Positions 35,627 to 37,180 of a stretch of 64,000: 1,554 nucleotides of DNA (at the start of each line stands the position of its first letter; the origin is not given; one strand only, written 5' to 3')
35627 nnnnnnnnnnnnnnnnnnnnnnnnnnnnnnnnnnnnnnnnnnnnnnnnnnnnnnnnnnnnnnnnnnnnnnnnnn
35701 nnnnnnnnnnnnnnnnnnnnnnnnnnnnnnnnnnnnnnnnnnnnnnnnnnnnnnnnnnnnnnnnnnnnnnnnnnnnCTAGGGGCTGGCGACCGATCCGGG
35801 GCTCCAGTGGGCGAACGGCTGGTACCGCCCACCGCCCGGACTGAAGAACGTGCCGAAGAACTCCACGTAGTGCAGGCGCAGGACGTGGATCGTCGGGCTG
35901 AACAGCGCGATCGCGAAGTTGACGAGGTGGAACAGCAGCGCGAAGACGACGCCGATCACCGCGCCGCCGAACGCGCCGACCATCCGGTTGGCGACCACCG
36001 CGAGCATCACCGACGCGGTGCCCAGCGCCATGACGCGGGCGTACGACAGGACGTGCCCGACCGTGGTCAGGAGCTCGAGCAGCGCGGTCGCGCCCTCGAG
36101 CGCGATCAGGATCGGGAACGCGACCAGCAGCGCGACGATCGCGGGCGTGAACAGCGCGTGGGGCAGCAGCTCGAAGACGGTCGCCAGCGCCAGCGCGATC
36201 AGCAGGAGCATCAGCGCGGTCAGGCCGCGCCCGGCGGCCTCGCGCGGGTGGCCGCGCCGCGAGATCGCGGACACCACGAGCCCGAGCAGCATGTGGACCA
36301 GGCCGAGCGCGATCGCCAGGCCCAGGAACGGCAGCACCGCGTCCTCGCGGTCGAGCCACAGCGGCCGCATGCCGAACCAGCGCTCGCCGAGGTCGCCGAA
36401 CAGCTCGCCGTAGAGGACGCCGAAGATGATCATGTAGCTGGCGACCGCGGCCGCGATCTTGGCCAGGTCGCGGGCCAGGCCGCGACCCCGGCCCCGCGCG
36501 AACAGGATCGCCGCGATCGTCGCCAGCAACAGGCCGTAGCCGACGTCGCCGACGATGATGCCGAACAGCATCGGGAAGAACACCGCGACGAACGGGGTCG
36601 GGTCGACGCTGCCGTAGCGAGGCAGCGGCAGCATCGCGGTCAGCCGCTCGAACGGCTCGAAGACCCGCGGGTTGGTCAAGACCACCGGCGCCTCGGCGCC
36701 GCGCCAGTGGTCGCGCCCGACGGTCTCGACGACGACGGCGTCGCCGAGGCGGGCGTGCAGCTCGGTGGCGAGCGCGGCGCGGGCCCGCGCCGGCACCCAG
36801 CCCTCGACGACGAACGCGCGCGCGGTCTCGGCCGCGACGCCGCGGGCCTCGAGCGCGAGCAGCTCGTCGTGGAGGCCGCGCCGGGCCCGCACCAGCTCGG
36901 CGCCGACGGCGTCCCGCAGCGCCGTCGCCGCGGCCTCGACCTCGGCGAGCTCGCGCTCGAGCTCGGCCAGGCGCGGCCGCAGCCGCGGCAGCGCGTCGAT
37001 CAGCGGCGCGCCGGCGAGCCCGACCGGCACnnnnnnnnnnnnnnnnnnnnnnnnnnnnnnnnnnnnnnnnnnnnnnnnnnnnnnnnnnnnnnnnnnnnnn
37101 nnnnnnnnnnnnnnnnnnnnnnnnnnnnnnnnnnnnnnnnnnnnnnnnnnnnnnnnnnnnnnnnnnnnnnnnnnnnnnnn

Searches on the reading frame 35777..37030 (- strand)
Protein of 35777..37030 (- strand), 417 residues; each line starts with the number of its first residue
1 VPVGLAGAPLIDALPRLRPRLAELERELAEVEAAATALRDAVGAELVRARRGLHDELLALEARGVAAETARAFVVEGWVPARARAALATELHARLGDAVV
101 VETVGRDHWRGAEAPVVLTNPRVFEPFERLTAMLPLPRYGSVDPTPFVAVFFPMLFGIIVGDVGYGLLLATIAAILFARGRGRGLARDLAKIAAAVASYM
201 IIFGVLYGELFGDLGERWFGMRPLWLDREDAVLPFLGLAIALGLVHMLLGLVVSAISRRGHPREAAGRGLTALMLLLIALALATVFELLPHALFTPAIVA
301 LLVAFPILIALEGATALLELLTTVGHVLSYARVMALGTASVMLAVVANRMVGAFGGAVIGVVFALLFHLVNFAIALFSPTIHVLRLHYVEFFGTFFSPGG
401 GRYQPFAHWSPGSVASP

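Call 49: search_protein_families(library=pfam, proteins=[window:35777-37030:-], max_evalue=0.001)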
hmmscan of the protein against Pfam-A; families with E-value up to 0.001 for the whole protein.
window:35777-37030:- (417 aa): 1 family
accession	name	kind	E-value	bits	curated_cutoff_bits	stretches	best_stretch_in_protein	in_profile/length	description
PF01496.24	V_ATPase_I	-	2.1e-19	69.5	30.7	2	68-182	304-419/815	V-type ATPase 116kDa subunit family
